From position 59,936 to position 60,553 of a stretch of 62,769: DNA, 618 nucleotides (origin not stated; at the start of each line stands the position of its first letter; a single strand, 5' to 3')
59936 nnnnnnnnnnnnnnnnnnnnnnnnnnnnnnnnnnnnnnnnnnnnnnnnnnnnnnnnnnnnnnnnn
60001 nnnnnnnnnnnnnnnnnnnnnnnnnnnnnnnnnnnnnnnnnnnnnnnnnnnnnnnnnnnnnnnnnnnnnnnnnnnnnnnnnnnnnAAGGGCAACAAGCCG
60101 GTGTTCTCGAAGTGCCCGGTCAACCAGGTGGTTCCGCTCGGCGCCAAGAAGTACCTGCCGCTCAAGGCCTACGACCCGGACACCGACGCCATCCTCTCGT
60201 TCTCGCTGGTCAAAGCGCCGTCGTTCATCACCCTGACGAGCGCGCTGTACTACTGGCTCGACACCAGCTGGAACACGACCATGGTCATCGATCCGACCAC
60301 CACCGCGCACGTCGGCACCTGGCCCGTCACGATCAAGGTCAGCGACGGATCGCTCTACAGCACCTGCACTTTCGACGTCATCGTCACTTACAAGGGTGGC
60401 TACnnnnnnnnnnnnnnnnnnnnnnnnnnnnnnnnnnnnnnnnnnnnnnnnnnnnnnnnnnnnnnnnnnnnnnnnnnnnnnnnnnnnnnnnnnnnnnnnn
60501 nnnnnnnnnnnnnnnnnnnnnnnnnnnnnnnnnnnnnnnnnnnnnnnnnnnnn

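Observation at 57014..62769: Giant mosaic lipoprotein missed by the ORF track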

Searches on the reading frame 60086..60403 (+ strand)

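Call 14: search_protein_families(library=pfam, max_evalue=5, proteins=[window:60086-60403:+])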
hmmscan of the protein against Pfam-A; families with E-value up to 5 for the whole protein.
seq(106 aa): 1 family
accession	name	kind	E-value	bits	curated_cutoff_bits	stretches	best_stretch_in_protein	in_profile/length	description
PF02106.20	Fanconi_C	-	0.13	11.4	25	1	6-49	321-364/560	Fanconi anaemia group C protein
